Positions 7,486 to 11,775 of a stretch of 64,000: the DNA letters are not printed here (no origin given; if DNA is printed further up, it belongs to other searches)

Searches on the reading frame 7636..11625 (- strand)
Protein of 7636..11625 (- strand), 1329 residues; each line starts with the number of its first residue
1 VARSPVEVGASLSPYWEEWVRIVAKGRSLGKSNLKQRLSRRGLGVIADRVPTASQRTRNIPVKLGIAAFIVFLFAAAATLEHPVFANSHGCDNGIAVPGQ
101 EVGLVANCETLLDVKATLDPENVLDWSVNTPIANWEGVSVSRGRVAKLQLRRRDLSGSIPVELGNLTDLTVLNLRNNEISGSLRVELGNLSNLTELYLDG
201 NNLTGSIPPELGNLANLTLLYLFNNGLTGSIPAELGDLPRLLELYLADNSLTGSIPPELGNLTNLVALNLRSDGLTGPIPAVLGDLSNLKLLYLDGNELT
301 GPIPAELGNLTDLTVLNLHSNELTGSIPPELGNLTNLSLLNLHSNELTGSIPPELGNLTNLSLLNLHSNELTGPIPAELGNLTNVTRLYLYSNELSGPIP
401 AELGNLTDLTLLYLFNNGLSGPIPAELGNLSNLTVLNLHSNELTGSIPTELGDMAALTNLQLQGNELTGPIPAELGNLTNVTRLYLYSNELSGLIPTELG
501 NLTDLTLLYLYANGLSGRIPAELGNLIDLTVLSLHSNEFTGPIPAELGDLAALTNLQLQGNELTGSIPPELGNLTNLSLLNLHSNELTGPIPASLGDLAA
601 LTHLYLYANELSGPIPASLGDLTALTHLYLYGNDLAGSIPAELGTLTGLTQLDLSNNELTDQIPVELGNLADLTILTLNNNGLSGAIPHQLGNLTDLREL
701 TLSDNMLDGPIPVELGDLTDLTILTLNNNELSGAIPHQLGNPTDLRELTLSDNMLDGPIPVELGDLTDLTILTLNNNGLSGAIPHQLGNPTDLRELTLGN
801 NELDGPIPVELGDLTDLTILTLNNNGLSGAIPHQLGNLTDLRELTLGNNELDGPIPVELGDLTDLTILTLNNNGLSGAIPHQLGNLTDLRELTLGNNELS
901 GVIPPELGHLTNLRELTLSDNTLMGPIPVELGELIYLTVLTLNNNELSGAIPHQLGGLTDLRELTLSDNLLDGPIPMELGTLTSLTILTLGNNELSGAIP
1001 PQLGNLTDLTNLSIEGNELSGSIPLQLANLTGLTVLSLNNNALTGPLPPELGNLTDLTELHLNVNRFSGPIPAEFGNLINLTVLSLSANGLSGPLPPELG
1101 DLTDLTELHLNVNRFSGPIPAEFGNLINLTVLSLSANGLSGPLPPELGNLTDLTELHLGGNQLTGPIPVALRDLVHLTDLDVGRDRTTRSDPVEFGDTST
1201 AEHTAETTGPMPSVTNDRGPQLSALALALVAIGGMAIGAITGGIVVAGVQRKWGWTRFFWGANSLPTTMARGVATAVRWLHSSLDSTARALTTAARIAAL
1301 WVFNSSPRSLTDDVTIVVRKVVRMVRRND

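Call 67: search_protein_families(library=pfam, proteins=[window:7636-11625:-], max_evalue=0.001)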
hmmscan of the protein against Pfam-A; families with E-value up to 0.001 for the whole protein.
window:7636-11625:- (1329 aa): 9 families
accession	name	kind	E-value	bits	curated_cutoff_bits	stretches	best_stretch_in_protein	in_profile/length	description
PF00560.39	LRR_1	-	1e-110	337.8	20.6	0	192-214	1-23/23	Leucine Rich Repeat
PF23598.1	LRR_14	-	8.2e-84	281.8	40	11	794-919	25-147/353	Leucine-rich repeat region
PF13855.12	LRR_8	-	1.8e-83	274.7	27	14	865-923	3-61/61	Leucine rich repeat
PF12799.13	LRR_4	-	1.7e-78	257.3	27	8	624-661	2-38/44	Leucine Rich repeats (2 copies)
PF24758.1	LRR_At5g56370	-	8.3e-14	52.2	27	0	874-921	24-71/227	FBD-associated F-box protein At5g56370, LRR repeats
PF15028.12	PTCRA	-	1.7e-07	31.5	23.1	0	469-492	58-81/127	Pre-T-cell antigen receptor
PF25019.1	LRR_R13L1-DRL21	-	6.2e-07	29.8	27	0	876-919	80-125/127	R13L1/DRL21 LRRs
PF23211.1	LRR_LRWD1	-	2.8e-06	27.6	28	0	952-1018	35-97/190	Leucine-rich repeat and WD repeat-containing protein 1, LRR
PF00006.31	ATP-synt_ab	-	0.00034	20.8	29.5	0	636-677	152-193/213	ATP synthase alpha/beta family, nucleotide-binding domain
